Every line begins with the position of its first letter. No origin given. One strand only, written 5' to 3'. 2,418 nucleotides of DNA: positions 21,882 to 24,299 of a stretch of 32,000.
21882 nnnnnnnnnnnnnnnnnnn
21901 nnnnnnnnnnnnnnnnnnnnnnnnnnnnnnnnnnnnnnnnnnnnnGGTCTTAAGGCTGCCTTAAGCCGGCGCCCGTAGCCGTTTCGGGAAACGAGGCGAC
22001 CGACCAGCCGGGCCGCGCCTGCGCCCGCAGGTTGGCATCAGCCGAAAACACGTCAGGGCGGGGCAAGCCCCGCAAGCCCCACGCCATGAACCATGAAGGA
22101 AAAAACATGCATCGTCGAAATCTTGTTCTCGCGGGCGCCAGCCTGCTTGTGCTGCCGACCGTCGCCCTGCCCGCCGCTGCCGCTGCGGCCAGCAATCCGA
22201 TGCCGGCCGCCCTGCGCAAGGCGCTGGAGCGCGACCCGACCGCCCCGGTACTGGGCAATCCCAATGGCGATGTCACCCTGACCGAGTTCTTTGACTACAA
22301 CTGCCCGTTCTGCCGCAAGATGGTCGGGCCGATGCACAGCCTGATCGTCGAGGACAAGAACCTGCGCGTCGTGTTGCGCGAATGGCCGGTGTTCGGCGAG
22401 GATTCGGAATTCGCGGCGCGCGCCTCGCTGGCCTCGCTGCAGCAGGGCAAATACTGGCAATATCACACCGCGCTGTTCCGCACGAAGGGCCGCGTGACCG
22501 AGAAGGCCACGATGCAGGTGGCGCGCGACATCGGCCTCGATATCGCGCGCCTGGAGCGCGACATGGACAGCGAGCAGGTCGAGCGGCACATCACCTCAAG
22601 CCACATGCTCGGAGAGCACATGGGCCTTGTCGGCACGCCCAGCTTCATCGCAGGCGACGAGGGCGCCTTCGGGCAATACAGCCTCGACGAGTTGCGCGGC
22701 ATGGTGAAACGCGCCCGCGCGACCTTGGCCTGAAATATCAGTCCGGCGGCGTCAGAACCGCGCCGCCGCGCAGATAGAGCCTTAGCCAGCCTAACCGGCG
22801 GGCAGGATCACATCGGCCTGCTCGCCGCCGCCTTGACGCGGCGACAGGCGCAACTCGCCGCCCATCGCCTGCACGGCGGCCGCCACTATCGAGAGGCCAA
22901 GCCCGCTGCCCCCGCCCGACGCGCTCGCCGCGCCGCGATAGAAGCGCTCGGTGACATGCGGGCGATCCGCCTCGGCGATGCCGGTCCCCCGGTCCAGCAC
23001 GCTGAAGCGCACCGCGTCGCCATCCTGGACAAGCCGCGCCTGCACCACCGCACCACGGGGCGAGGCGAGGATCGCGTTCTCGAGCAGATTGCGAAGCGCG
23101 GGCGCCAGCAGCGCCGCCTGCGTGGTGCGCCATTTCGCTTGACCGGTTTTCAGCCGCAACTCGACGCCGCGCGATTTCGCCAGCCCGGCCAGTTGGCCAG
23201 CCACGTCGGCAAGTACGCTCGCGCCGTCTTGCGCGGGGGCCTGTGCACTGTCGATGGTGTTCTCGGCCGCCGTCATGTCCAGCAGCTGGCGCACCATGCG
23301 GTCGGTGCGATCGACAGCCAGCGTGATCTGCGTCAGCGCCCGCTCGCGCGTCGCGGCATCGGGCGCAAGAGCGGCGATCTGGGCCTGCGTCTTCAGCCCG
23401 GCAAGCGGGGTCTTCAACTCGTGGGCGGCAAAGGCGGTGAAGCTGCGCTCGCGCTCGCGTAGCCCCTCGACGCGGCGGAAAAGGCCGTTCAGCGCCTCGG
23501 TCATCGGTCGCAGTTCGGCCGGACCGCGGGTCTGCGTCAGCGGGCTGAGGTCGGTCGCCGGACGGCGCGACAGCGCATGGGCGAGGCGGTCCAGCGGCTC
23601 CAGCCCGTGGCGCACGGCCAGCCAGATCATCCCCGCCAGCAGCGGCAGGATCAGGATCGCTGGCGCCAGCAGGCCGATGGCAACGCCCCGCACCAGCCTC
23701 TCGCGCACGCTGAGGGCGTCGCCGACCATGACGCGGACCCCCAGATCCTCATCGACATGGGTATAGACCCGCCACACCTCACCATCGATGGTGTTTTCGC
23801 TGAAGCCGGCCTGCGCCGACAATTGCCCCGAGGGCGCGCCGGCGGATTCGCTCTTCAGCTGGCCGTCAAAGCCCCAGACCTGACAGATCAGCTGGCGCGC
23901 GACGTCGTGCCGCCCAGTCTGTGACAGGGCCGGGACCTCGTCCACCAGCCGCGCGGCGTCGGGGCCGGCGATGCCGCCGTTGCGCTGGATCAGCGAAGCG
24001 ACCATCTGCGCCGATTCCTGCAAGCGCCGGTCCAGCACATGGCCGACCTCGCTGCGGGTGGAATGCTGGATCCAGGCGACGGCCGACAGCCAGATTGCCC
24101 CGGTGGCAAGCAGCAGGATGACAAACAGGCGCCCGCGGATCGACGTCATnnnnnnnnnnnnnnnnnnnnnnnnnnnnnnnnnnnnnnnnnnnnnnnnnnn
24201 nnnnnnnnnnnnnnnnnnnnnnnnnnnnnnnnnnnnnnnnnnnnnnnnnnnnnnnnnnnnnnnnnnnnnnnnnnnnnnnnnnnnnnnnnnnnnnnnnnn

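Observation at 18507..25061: Four copies of a rare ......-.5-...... tandem box define a predicted regulon linking the Dsb/Scs genes, the two-component system and the cbb3-like oxidase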

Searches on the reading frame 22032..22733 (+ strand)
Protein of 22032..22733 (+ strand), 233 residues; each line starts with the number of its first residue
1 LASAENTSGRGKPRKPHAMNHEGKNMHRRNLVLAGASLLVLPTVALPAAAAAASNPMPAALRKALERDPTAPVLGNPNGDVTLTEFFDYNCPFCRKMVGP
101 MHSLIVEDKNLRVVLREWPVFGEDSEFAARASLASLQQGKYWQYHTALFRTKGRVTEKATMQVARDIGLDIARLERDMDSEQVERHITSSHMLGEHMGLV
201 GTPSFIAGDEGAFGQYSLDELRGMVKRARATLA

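Call 8: search_protein_families(library=pfam, proteins=[window:22032-22733:+])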
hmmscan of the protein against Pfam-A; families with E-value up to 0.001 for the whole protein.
window:22032-22733:+ (233 aa): 3 families
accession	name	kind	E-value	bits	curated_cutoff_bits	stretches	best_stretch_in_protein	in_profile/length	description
PF01323.26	DSBA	-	1.5e-20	74.2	25.6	1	82-223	1-188/191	DSBA-like thioredoxin domain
PF13462.12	Thioredoxin_4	-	1.6e-15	58.2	23.2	1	69-226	3-164/165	Thioredoxin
PF13098.12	Thioredoxin_2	-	0.00011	22.9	27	1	78-222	4-92/104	Thioredoxin-like domain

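Call 9: search_protein_families(library=ncbifam, proteins=[window:22032-22733:+])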
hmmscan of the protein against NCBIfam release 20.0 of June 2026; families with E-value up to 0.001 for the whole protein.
window:22032-22733:+ (233 aa): 1 family
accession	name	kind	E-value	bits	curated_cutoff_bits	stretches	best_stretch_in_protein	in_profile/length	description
NF041057.1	Rcas_1661_fam_Se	equivalog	3.7e-18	66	190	1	52-225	61-244/247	Rcas_1661 family thioredoxin-like (seleno)lipoprotein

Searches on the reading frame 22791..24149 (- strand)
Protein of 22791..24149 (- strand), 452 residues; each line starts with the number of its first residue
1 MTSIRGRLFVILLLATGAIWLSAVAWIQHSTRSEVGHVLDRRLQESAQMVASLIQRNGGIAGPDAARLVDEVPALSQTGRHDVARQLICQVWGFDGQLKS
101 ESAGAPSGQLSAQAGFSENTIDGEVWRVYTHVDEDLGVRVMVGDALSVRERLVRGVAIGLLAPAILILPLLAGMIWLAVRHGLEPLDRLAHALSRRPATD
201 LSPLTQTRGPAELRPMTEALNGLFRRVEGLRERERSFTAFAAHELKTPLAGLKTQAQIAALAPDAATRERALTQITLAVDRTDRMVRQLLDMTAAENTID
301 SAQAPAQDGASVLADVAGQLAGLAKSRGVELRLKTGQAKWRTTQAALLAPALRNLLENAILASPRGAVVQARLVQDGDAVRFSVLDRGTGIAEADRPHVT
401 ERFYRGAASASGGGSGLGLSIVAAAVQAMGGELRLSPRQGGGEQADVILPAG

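Call 8: search_protein_families(library=pfam, proteins=[window:22791-24149:-])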
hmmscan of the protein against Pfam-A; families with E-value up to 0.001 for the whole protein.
window:22791-24149:- (452 aa): 4 families
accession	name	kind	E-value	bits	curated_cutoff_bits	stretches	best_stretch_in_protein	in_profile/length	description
PF02518.31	HATPase_c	-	3.1e-21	76.3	26.4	1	347-450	5-108/111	Histidine kinase-, DNA gyrase B-, and HSP90-like ATPase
PF08521.16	2CSK_N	-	1.5e-11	45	23.2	1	18-154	3-138/140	Two-component sensor kinase N-terminal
PF00512.31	HisKA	-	2.7e-09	37.4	26.9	1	235-296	3-64/66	His Kinase A (phospho-acceptor) domain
PF13581.12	HATPase_c_2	-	0.00054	20.4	27.4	0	352-429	40-112/127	Histidine kinase-like ATPase domain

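Call 9: search_protein_families(library=ncbifam, proteins=[window:22791-24149:-])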
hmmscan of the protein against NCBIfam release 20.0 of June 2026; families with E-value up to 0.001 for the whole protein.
window:22791-24149:- (452 aa): 71 families (the best 25 are shown)
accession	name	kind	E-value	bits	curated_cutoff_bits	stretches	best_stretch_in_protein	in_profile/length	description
NF007664.1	PRK10337.1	equivalog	1.7e-64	218.1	475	1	3-447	1-440/442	quorum sensing histidine kinase QseC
TIGR01386.1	cztS_silS_copS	subfamily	6.9e-48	163.7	292.55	1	124-436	131-444/457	heavy metal sensor histidine kinase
NF008025.0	PRK10755.1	equivalog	5.2e-44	150.4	314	1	153-450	62-355/362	two-component system sensor histidine kinase PmrB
NF008312.0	PRK11100.1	equivalog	8.6e-38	130.4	356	1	167-450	194-473/477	two-component system sensor histidine kinase CreC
TIGR02966.1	phoR_proteo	equivalog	4.3e-36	124.6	334.2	1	227-444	107-328/333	phosphate regulon sensor histidine kinase PhoR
NF046044.1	PnpS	equivalog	8.4e-32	110.6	400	1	233-450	169-390/390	two-component system histidine kinase PnpS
NF007345.0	PRK09835.1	subfamily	3.4e-30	105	423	1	158-435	185-465/482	Cu(+)/Ag(+) sensor histidine kinase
NF040691.1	MtrAB_MtrB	equivalog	6.4e-29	101.3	450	1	146-451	176-492/507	MtrAB system histidine kinase MtrB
NF041735.1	hist_kin_RppB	equivalog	6.6e-27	94.4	400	1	235-446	217-434/438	two-component system sensor histidine kinase RppB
NF007004.0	PRK09467.1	equivalog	5.3e-26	91.4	415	1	164-451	162-436/440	two-component system sensor histidine kinase EnvZ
NF012163.2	BaeS_SmeS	equivalog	1.6e-25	89.9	500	1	171-447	175-454/457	sensor histidine kinase efflux regulator BaeS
NF045595.1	HK_scytonemin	equivalog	4.3e-25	88.2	865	1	227-450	408-634/637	scytonemin biosynthesis sensor histidine kinase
NF033092.0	HK_WalK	equivalog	5.2e-25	88.1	725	1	232-450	370-593/594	cell wall metabolism sensor histidine kinase WalK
NF008235.0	PRK11006.1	equivalog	4.5e-24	85.1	390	1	229-450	199-422/431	phosphate regulon sensor histidine kinase PhoR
NF007007.0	PRK09470.1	equivalog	1.2e-23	83.8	486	1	174-450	185-458/463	envelope stress sensor histidine kinase CpxA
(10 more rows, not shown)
